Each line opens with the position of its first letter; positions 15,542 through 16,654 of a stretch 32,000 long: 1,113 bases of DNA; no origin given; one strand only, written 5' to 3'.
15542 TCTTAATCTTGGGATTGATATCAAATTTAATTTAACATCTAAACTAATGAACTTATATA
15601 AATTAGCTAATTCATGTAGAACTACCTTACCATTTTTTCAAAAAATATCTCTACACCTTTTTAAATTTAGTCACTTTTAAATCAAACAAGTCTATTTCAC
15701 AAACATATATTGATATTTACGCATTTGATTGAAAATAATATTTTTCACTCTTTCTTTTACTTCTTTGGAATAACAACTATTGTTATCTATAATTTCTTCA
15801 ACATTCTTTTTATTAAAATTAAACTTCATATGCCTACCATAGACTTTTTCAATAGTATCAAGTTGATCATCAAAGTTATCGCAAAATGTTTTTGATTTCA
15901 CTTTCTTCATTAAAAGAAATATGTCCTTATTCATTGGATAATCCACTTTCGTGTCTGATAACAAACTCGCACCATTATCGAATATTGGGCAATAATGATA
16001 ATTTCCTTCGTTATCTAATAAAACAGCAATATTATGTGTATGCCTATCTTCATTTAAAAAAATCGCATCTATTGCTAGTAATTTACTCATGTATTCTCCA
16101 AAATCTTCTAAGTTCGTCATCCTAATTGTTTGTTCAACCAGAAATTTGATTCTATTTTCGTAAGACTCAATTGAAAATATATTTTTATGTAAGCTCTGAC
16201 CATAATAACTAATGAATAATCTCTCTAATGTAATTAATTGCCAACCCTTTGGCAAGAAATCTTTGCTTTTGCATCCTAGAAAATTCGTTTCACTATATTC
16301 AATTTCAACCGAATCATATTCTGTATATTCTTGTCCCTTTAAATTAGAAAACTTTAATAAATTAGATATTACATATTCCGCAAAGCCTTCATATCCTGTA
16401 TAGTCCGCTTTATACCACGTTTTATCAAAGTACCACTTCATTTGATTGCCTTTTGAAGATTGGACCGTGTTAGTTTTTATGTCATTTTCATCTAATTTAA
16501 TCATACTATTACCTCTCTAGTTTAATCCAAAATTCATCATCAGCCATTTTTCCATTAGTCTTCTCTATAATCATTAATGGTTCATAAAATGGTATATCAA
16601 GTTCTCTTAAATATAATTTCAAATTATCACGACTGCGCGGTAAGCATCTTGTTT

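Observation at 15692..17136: Bipartite Hip-type kinase module: core-only kinase plus an XRE-HTH partner that appears to carry the HipS-like domain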

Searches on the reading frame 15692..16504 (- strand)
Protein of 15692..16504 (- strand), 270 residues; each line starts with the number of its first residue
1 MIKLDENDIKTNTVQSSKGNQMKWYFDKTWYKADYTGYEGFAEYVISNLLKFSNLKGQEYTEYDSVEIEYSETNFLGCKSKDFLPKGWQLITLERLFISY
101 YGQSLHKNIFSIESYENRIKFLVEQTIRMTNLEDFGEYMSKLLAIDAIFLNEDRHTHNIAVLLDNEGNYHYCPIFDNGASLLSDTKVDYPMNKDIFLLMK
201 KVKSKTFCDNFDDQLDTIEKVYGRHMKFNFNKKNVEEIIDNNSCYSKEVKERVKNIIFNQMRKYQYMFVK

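Call 3: search_protein_families(library=pfam, proteins=[window:15692-16504:-], max_evalue=10)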
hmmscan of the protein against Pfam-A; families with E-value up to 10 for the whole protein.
window:15692-16504:- (270 aa): 1 family
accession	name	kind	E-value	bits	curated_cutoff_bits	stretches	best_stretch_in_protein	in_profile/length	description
PF07804.18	HipA_C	-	0.00065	19.9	30.5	1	113-197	98-170/213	HipA-like C-terminal domain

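Call 4: search_protein_families(library=ncbifam, proteins=[window:15692-16504:-], max_evalue=10)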
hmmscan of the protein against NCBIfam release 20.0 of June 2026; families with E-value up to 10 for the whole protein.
window:15692-16504:- (270 aa): 2 families
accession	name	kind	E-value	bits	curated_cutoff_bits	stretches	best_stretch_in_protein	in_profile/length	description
NF047534.1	lipo_BTA121_dup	subfamily_domain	0.00083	19.6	45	1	196-256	69-129/134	BTA121 domain-containing protein surface lipoprotein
NF053511.1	tRNA_U34_MnmM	equivalog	0.1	12.1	135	1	193-259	30-95/183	tRNA 5-(aminomethyl)-2-thiouridylate-methyltransferase MnmM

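Call 5: search_protein_families(library=padloc, proteins=[window:15692-16504:-], max_evalue=10)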
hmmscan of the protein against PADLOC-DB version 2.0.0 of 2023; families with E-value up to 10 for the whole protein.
window:15692-16504:- (270 aa): 7 families
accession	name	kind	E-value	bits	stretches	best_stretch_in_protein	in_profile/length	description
PDLC04340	PDC-M03A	-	2.6e-10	38.3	1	40-195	47-180/280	-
PDLC04344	PDC-M03A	-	4.8e-09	34.1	1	74-183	76-194/305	-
PDLC04342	PDC-M03A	-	8.2e-09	33.4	1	74-184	81-197/299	-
PDLC04339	PDC-M03A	-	6e-08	30.4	1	117-212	115-216/293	-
PDLC04338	PDC-M03A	-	3.8e-05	20.8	1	137-182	257-302/428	-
PDLC04345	PDC-M03A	-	0.0003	18.1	1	131-182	140-194/302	-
PDLC04337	PDC-M03A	-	0.017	12.7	1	142-181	93-133/250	-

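Call 6: search_solved_structures(query=window:15692-16504:-, max_evalue=10, show_alignments=2)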
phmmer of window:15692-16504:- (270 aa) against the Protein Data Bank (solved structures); distinct sequences matched with E-value up to 10: 0.

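Call 13: find_homologous_proteins(query=window:15692-16504:-, max_evalue=0.001)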
Query window:15692-16504:- (270 aa): 3085 proteins with E <= 0.001 among 3376 candidates; the best 120 are listed.
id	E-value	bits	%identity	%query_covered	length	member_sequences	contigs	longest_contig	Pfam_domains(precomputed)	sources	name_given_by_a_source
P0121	8.9e-178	607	100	100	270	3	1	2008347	-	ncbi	-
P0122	7.2e-126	437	70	100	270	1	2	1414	-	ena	-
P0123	1.4e-124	433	69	100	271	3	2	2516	-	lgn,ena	-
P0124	2.2e-124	432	68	100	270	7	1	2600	-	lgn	-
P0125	2.4e-124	432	70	100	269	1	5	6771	-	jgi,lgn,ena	-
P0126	5.6e-124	431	68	100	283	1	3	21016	-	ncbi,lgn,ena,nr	ncbi:MAG: hypothetical protein FD179_1536 [Erysipelotrichaceae bacterium]|nr:MAG: hypothetical prote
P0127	1.6e-123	429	68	100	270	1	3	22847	-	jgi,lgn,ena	-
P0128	4.4e-123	428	68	100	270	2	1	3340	-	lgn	-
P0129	7.1e-123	427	67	99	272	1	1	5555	-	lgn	-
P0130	1.0e-121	424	67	100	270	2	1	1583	-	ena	-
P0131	4.9e-120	418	67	100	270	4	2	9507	-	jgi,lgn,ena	-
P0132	1.2e-119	417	69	100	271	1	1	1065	-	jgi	-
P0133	2.9e-119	416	67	100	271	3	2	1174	-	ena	-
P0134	4.8e-117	408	66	100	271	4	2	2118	-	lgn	-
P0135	4.9e-114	398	66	99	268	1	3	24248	-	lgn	-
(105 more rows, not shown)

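Call 25: search_solved_structures(query=A2, max_evalue=1, show_alignments=3)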
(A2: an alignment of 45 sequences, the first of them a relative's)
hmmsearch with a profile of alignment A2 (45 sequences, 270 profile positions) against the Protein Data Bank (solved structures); distinct sequences matched with E-value up to 1: 1.
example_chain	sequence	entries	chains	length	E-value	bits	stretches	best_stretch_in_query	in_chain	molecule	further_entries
3akj_A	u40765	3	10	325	0.0064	19.2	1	42-184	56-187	CtkA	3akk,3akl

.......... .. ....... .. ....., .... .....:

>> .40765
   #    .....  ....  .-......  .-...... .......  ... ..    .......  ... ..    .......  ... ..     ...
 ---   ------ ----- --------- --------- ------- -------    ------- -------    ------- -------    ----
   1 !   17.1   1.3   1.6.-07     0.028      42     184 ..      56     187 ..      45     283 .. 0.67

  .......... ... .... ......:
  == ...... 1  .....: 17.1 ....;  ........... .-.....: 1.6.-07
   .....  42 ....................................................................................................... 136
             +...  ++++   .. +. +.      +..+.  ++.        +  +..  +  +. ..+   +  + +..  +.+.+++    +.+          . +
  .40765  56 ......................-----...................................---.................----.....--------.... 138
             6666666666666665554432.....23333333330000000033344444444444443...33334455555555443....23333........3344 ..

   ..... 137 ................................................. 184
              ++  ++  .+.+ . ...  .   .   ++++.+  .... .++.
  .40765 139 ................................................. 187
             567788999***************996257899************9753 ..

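Call 47: search_protein_families(library=pfam, alignment_id=A2, max_evalue=0.1)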
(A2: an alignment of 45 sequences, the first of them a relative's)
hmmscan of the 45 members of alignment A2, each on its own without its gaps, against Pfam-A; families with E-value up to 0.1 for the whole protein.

A. member 1, P0121 (270 aa): 1 family
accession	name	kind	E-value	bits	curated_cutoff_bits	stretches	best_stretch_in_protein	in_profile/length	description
PF07804.18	HipA_C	-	0.00065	19.9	30.5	1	113-197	98-170/213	HipA-like C-terminal domain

B. families by the number of members that match (of 45 scanned): 9 families
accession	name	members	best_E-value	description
PF07804.18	HipA_C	45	0.00022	HipA-like C-terminal domain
PF00454.33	PI3_PI4_kinase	8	0.0044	Phosphatidylinositol 3- and 4-kinase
PF05168.19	HEPN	2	0.068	HEPN domain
PF24899.1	UBA_DHX29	2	0.073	ATP-dependent RNA helicase DHX29, UBA domain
PF25738.1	Derepression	1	0.027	Derepression protein family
PF15286.11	Bcl-2_3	1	0.062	Apoptosis regulator M11, B cell 2 leukaemia/lymphoma like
PF13599.13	Pentapeptide_4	1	0.076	Pentapeptide repeat region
PF00356.27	LacI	1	0.084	Bacterial regulatory proteins, lacI family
PF19312.4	NtrY_N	1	0.087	NtrY N-terminal region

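Call 51: find_encoding_contigs(protein=window:15692-16504:-, flank=3000, max_places=3)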
Protein window:15692-16504:- (270 aa): no gene with exactly this product is on record in the collection.

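Call 53: find_encoding_contigs(protein=P0121, flank=3000, max_places=3)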
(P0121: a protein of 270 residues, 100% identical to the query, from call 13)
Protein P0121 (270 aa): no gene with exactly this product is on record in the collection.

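Call 54: list_cluster_members(proteins=[P0121, P0001])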
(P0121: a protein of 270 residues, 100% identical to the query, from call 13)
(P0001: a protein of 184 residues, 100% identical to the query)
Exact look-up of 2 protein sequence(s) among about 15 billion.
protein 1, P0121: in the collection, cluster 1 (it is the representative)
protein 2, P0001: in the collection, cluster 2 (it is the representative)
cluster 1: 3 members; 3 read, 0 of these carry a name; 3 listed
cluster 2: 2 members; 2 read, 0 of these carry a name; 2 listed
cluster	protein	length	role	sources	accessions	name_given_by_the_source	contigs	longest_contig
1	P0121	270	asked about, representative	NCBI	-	-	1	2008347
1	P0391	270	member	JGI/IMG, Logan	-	-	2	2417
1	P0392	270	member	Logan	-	-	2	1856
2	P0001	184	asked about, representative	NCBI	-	-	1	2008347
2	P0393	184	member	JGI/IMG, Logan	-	-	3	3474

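Call 61: search_dna_similar(query=window:15692-16504:-, collection=phages, mode=protein, max_evalue=0.001, max_rows=20)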
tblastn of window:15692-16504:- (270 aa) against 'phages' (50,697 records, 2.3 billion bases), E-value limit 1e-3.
Records with a match: 7; places in all: 7; records where one place covers at least 80% of the query: 4.
Best place of each record, by identity: <60% 7.
By first word of the organism name: Bacteriophage 6; Clostridioides 1.
By host as written in the record: - 6; Clostridioides sp. ES-S-0173-01 1.
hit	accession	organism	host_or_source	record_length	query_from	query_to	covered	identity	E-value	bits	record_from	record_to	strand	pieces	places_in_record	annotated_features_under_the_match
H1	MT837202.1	Bacteriophage sp.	human fecal samples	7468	1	268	99%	58.0%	1e-97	318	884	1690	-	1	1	record has no annotation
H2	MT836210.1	Bacteriophage sp.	human fecal samples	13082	2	268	99%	41.6%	9e-62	215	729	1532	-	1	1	record has no annotation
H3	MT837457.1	Bacteriophage sp.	human fecal samples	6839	16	263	92%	36.9%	7e-43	160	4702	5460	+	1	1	record has no annotation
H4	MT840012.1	Bacteriophage sp.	human fecal samples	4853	16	226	78%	40.2%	2e-40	154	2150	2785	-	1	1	record has no annotation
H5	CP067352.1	Clostridioides phage ES-S-0173-01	Clostridioides sp. ES-S-0173-01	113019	14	239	84%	24.0%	8e-5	50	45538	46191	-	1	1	record has no annotation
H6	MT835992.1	Bacteriophage sp.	human fecal samples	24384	117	207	34%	38.5%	9e-12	71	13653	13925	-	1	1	record has no annotation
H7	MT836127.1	Bacteriophage sp.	human fecal samples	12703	137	193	21%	41.5%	3e-4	48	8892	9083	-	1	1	record has no annotation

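Call 62: search_dna_similar(query=window:15692-16504:-, collection=plasmids, mode=protein, max_evalue=0.001, max_rows=20)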
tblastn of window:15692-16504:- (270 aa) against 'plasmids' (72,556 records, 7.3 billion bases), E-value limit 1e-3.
Records with a match: 15; places in all: 16; records where one place covers at least 80% of the query: 2.
Best place of each record, by identity: <60% 15.
By first word of the organism name: Streptococcus 5; Clostridium 3; [Eubacterium] 1; Lachnospira 1; Alkalihalophilus 1; Niallia 1; Cytobacillus 1; Paenisporosarcina 1; Helicobacter 1.
By predicted mobility (MOB-suite, as given by PLSDB): non-mobilizable 14; conjugative 1.
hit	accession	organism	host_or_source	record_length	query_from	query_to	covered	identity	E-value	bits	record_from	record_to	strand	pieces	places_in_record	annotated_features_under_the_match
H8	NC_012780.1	[Eubacterium] eligens ATCC 27750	-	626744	1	268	99%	51.1%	4e-87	290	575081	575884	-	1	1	hypothetical protein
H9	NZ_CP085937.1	Lachnospira eligens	-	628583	1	268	99%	51.1%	4e-87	290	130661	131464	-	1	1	hypothetical protein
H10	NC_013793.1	Alkalihalophilus pseudofirmus OF4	-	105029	7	215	77%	41.4%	2e-30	127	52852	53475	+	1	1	hypothetical protein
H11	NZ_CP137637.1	Niallia sp. XMNu-256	-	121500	16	215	74%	40.5%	8e-30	125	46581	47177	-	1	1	hypothetical protein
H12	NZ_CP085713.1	Cytobacillus solani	single cell,soil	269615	16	215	74%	40.4%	7e-28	119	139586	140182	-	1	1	hypothetical protein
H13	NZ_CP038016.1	Paenisporosarcina antarctica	Antarctica: Sea off King George Island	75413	2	215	79%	37.3%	4e-28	120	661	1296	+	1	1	hypothetical protein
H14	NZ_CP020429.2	Streptococcus sp. FDAARGOS_192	Homo sapiens,peripheral blood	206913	6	216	78%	29.9%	5e-14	79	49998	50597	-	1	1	hypothetical protein (x2)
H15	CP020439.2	Streptococcus equinus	Homo sapiens,blood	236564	6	216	78%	29.9%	6e-14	79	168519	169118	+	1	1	hypothetical protein (x2)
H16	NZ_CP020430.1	Streptococcus sp. FDAARGOS_192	Homo sapiens,peripheral blood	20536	6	216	78%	30.0%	1e-7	81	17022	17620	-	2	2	hypothetical protein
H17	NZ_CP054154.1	Streptococcus salivarius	Homo sapiens,single culture,oral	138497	6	216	78%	29.4%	1e-13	78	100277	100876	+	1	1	hypothetical protein (x2)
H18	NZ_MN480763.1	Streptococcus salivarius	-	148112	6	216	78%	29.4%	1e-13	77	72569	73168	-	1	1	hypothetical protein (x2)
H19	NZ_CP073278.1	Clostridium butyricum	Homo sapiens,cell culture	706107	132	257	47%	30.0%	2e-5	53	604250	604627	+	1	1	HipA domain-containing protein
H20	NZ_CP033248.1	Clostridium butyricum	environment swab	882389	132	257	47%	29.2%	1e-3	48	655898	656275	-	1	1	HipA domain-containing protein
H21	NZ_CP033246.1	Clostridium butyricum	Homo sapiens,stool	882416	132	257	47%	29.2%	1e-3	48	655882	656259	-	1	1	HipA domain-containing protein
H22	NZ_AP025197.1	Helicobacter cinaedi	Cricetinae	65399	137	215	29%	38.3%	6e-4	49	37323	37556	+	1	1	transcriptional regulator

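Call 63: get_annotated_region(hit=H8, flank=3000)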
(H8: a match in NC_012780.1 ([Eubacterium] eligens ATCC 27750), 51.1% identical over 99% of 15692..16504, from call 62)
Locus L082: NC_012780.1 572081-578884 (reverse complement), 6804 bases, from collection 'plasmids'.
description: [Eubacterium] eligens ATCC 27750 plasmid unnamed, complete sequence
organism: [Eubacterium] eligens ATCC 27750 (NCBI taxid 515620)
taxonomy: Bacteria; Bacillota; Clostridia; Lachnospirales; Lachnospiraceae; Lachnospira; Lachnospira eligens; [Eubacterium] eligens ATCC 27750
host: -; source: -; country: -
typing (MOB-suite, as given by PLSDB): non-mobilizable; replicon rep_cluster_238
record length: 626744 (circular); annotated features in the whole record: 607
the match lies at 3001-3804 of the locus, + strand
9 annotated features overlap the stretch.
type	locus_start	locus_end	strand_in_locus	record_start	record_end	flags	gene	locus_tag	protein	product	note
CDS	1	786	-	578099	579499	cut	-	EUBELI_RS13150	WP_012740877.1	MATE family efflux transporter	GO:0006855 - xenobiotic transmembrane transport [Evidence IEA]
CDS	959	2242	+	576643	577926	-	-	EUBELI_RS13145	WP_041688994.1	O-acetylhomoserine aminocarboxypropyltransferase/cysteine synthase family protein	-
CDS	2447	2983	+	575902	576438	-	-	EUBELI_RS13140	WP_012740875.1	helix-turn-helix domain-containing protein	-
CDS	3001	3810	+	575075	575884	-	-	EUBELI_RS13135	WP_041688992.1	hypothetical protein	-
CDS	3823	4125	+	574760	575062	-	-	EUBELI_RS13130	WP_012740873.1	Dabb family protein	-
CDS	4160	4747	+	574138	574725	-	-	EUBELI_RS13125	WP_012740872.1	HD domain-containing protein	-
CDS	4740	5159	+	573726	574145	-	-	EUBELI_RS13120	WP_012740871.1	hypothetical protein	-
CDS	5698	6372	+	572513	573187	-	-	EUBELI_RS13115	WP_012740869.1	PBECR4 domain-containing protein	-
CDS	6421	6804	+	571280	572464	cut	-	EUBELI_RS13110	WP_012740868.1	aminotransferase class I/II-fold pyridoxal phosphate-dependent enzyme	GO:0009058 - biosynthetic process [Evidence IEA]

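Call 64: get_annotated_region(hit=H10, flank=3000)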
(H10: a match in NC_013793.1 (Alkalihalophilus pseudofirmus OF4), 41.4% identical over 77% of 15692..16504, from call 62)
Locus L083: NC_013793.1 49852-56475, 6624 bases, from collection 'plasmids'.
description: Alkalihalophilus pseudofirmus OF4 plasmid pBpOF4-02, complete sequence
organism: Alkalihalophilus pseudofirmus OF4 (NCBI taxid 398511)
taxonomy: Bacteria; Bacillota; Bacilli; Bacillales; Bacillaceae; Alkalihalophilus; Alkalihalophilus pseudofirmus; Alkalihalophilus pseudofirmus OF4
host: -; source: -; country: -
typing (MOB-suite, as given by PLSDB): conjugative; replicon rep_cluster_569; relaxase MOBC; mating-pair formation MPF_F
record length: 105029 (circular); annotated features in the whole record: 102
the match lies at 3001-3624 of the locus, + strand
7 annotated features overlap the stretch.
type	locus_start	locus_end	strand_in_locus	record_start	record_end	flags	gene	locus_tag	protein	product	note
CDS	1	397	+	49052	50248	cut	-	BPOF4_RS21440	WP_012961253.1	replication initiation protein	GO:0006270 - DNA replication initiation [Evidence IEA]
CDS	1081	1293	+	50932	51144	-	-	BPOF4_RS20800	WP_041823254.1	hypothetical protein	-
CDS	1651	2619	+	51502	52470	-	-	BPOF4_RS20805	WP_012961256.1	hypothetical protein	-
CDS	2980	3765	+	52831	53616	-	-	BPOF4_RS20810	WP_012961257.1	hypothetical protein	-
CDS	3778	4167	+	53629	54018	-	-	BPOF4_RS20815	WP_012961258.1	hypothetical protein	-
CDS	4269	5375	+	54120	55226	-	xerS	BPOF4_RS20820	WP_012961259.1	tyrosine recombinase XerS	GO:0015074 - DNA integration [Evidence IEA]; GO:0006310 - DNA recombination [Evidence IEA]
CDS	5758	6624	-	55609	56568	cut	-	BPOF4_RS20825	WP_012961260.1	helix-turn-helix domain-containing protein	-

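Call 65: get_annotated_region(hit=H19, flank=2500)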
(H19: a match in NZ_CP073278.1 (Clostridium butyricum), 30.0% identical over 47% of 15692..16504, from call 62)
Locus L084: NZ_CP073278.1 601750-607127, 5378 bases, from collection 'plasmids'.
description: Clostridium butyricum strain CBUT plasmid unnamed, complete sequence
organism: Clostridium butyricum (NCBI taxid 1492)
taxonomy: Bacteria; Bacillota; Clostridia; Eubacteriales; Clostridiaceae; Clostridium; Clostridium butyricum
host: -; source: Homo sapiens,cell culture; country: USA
typing (MOB-suite, as given by PLSDB): non-mobilizable
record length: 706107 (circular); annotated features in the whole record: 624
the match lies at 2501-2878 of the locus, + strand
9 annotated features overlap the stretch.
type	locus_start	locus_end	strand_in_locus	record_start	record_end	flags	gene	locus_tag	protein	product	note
CDS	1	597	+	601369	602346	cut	-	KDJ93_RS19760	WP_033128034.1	type II CAAX endopeptidase family protein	GO:0071586 - CAAX-box protein processing [Evidence IEA]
CDS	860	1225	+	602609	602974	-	-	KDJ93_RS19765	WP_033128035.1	helix-turn-helix domain-containing protein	-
CDS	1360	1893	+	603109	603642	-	-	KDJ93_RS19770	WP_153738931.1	cysteine hydrolase family protein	-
CDS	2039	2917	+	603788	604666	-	-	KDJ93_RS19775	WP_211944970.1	HipA domain-containing protein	-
CDS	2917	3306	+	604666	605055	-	-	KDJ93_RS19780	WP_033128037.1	hypothetical protein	-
CDS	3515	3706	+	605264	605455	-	-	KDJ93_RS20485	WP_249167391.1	nucleotidyltransferase domain-containing protein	-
CDS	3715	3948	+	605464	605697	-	-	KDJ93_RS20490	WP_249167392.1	hypothetical protein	-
CDS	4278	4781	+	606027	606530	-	-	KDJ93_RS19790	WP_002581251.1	MarR family winged helix-turn-helix transcriptional regulator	GO:0006355 - regulation of DNA-templated transcription [Evidence IEA]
CDS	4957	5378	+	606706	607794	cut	-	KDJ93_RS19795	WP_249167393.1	alpha/beta hydrolase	-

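Call 77: search_protein_families(library=pfam, proteins=[L084:2039-2917:+, L083:2980-3765:+, L084:2917-3306:+, L083:3778-4167:+], max_evalue=1)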
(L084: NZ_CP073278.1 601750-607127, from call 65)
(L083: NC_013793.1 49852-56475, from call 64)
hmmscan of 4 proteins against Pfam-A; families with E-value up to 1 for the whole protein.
L084:2039-2917:+ (292 aa): 5 families
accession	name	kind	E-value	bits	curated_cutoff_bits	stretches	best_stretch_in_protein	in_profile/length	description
PF07804.18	HipA_C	-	4.6e-09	36.7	30.5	1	159-256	116-207/213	HipA-like C-terminal domain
PF20613.4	HipA_2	-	4.4e-06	26.6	27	1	63-186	20-129/240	HipA-like kinase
PF06702.18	Fam20C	-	0.0086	16.2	26.8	1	163-208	90-131/218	Golgi casein kinase, C-terminal, Fam20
PF00454.33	PI3_PI4_kinase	-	0.011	16.1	27.1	1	146-196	119-164/241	Phosphatidylinositol 3- and 4-kinase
PF00932.25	LTD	-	0.31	11.9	34.3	0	9-48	8-46/109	Lamin Tail Domain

L083:2980-3765:+ (261 aa): 3 families
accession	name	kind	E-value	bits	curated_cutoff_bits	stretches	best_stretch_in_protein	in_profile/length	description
PF00454.33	PI3_PI4_kinase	-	3e-07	31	27.1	1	135-254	130-232/241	Phosphatidylinositol 3- and 4-kinase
PF07804.18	HipA_C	-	3.4e-07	30.6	30.5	1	100-184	78-165/213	HipA-like C-terminal domain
PF20613.4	HipA_2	-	0.015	15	27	1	140-187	109-157/240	HipA-like kinase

L084:2917-3306:+ (129 aa): 0 families

L083:3778-4167:+ (129 aa): 1 family
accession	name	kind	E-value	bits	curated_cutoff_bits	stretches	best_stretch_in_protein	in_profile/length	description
PF13405.12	EF-hand_6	-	0.18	12.1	25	1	41-60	8-27/30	EF-hand domain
